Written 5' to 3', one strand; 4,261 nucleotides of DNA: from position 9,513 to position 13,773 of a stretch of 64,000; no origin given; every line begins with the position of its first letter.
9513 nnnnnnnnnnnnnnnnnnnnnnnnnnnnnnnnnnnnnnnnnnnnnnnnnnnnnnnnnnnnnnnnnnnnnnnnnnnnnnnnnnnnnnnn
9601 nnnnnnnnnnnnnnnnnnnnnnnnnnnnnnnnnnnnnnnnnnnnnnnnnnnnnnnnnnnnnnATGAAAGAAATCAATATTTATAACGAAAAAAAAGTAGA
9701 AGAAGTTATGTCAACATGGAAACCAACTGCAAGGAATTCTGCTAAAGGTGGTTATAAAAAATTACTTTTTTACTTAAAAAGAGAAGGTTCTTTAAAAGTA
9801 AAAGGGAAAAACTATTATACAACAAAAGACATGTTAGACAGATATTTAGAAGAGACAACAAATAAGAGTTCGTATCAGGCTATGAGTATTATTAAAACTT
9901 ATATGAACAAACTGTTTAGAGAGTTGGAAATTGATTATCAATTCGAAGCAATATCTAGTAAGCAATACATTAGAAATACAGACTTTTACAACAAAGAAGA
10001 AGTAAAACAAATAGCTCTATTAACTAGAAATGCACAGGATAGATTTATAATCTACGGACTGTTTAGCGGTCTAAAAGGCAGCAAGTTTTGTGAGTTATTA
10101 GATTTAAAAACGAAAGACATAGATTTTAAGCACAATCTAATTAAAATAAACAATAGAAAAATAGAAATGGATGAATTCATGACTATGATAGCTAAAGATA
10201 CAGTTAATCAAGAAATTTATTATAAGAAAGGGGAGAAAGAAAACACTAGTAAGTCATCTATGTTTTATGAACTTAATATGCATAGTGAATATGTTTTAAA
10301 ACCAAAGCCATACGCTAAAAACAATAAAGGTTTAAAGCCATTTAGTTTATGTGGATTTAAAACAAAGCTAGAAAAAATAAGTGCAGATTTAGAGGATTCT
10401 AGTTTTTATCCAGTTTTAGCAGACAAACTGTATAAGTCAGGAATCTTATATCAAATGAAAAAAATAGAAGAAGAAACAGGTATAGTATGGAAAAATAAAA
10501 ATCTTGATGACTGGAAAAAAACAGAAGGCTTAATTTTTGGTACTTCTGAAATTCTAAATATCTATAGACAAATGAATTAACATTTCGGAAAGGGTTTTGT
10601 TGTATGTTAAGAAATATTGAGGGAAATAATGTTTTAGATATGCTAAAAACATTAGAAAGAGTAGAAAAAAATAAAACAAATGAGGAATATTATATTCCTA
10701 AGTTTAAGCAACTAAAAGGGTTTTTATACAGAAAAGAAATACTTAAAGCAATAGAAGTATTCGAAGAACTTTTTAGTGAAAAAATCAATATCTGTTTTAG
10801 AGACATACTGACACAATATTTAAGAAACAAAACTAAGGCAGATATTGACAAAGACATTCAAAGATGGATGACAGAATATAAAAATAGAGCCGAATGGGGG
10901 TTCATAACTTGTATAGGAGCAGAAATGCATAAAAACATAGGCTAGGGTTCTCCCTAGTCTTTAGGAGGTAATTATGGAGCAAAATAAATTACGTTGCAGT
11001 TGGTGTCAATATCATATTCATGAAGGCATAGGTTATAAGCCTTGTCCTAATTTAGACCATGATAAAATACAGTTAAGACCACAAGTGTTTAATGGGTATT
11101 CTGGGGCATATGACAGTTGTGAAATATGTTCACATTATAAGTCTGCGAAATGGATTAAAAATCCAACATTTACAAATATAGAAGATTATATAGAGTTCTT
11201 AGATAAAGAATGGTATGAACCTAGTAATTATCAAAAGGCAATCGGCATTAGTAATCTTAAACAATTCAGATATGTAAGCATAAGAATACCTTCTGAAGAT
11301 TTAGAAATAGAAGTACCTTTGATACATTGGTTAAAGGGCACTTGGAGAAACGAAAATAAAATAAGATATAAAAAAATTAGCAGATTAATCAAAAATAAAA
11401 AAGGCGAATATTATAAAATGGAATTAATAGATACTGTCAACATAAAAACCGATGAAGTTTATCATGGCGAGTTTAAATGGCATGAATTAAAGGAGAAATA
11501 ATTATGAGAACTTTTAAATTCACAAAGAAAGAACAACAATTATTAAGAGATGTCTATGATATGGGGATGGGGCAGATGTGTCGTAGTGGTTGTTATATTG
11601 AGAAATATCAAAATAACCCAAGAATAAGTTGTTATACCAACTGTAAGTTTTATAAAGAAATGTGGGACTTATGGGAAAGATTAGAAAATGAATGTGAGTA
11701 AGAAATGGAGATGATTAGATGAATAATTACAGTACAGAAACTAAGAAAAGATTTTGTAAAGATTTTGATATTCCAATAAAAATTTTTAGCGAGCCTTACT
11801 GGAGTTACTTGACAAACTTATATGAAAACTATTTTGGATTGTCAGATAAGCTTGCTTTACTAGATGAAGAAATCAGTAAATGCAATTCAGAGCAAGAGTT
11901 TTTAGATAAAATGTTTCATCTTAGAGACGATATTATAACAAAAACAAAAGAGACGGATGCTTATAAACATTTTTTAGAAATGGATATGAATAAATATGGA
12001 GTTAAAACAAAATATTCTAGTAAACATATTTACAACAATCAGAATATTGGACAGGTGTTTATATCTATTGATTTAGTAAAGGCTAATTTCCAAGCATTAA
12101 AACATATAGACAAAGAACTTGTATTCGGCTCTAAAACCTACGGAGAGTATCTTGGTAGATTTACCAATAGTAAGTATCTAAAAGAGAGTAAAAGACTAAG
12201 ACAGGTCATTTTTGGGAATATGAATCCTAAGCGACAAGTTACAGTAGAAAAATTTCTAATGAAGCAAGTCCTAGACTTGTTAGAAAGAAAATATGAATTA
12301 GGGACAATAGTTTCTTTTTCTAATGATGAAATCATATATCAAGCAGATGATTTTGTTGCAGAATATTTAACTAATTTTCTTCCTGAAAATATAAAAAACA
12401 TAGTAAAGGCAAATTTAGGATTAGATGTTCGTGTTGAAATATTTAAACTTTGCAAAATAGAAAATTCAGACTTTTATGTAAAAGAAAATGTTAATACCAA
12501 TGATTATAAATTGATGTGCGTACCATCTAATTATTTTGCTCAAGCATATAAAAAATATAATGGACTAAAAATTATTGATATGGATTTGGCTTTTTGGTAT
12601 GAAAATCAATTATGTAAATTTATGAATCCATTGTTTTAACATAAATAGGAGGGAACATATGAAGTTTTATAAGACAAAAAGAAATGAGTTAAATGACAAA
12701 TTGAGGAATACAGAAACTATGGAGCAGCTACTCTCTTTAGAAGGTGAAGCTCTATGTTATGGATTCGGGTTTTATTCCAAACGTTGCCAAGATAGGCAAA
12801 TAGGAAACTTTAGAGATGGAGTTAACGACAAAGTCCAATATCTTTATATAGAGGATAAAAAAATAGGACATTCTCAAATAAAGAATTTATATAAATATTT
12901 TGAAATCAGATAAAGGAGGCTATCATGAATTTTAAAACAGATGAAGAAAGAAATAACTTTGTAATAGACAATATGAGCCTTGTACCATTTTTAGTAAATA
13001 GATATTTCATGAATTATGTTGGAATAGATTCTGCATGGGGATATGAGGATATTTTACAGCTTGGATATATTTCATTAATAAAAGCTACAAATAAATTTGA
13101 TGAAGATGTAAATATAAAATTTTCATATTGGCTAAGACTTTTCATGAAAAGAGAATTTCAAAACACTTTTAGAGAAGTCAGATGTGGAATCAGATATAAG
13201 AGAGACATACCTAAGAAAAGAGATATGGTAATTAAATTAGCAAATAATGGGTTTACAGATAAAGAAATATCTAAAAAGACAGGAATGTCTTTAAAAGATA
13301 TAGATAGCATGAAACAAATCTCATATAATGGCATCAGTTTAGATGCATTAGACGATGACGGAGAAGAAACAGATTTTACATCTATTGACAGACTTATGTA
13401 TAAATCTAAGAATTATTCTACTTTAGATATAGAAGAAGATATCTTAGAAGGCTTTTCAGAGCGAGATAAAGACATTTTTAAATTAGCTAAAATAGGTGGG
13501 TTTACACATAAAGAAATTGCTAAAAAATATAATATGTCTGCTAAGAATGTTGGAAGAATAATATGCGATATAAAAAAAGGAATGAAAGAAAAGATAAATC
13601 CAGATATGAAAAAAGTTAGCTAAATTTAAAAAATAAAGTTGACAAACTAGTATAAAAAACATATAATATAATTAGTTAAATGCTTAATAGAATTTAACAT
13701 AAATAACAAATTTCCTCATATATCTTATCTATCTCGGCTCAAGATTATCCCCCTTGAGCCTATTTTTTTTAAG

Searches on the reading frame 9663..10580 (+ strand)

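Call 27: search_protein_families(library=pfam, proteins=[window:9663-10580:+], max_evalue=0.01)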
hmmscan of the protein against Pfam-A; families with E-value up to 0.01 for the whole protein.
window:9663-10580:+ (305 aa): 0 families

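Call 28: search_protein_families(library=phrogs, proteins=[window:9663-10580:+], max_evalue=0.001)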
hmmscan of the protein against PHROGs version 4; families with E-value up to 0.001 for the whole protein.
window:9663-10580:+ (305 aa): 2 families
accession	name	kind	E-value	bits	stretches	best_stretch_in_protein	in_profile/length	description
phrog_10004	-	unknown function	3.8e-43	148.9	1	5-303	4-303/308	-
phrog_5830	-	integration and excision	1.5e-17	64.8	1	100-274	101-275/318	integrase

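Call 58: search_protein_families(library=ncbifam, proteins=[window:9663-10580:+], max_evalue=0.1)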
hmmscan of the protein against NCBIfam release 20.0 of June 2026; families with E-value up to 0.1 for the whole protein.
window:9663-10580:+ (305 aa): 2 families
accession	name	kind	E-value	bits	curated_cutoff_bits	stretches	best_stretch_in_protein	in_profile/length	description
NF040815.2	recomb_XerA_Arch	equivalog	6.4e-08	32.5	220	1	49-208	35-193/263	site-specific tyrosine recombinase/integron integrase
TIGR02249.1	integrase_gron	subfamily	7.5e-05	22.2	265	1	65-177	59-174/315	integron integrase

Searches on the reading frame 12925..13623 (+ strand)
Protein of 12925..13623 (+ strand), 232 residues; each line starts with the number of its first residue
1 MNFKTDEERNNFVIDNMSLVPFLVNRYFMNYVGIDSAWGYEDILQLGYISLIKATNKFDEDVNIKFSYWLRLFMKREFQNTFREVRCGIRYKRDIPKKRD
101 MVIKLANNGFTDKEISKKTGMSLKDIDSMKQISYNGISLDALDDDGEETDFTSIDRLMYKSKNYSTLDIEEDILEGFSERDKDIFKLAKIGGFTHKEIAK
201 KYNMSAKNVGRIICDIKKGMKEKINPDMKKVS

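Call 27: search_protein_families(library=pfam, proteins=[window:12925-13623:+], max_evalue=0.01)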
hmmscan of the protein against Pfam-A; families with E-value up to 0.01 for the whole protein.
window:12925-13623:+ (232 aa): 9 families
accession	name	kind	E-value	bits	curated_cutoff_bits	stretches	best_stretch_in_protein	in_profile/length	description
PF08281.18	Sigma70_r4_2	-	5.8e-09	35.9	25.7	1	173-212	7-46/54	Sigma-70, region 4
PF04542.20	Sigma70_r2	-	8.5e-07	29.1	24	1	35-84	18-67/71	Sigma-70 region 2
PF04545.22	Sigma70_r4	-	6.2e-06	26.1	24.1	1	174-212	2-40/50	Sigma-70, region 4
PF08765.17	Mor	-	0.00032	21.1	24.9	1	177-223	58-102/107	Mor transcription activator family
PF04539.22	Sigma70_r3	-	0.00047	20.6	25.3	0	111-151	22-62/78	Sigma-70 region 3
PF00196.25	GerE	-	0.00054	20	23.5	0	177-209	3-34/57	Bacterial regulatory proteins, luxR family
PF13384.12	HTH_23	-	0.0019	18.4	24.6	0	102-122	10-30/50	Homeodomain-like domain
PF11242.13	DUF2774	-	0.0073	16.9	29.2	0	192-222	13-42/63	Protein of unknown function (DUF2774)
PF07638.17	Sigma70_ECF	-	0.0073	16.7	21.1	0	151-211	117-170/185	ECF sigma factor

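Call 28: search_protein_families(library=phrogs, proteins=[window:12925-13623:+], max_evalue=0.001)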
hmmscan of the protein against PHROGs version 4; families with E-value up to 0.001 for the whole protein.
window:12925-13623:+ (232 aa): 6 families
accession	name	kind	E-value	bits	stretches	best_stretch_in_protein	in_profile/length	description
phrog_351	-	transcription regulation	3.7e-21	76.4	1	6-224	502-726/928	RNA polymerase sigma factor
phrog_21612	-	transcription regulation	3.6e-08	33.4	1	7-222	13-220/600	RNA polymerase sigma factor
phrog_3855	-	DNA, RNA and nucleotide metabolism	3.2e-06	28.5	0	88-129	59-99/115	HTH DNA binding protein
phrog_1740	-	transcription regulation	8.9e-05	22.2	0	141-225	144-217/567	RNA polymerase sigma factor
phrog_1190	-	transcription regulation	9e-05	23.3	1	171-225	106-160/167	RNA polymerase sigma factor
phrog_11108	-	unknown function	0.00012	23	0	97-130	51-84/180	-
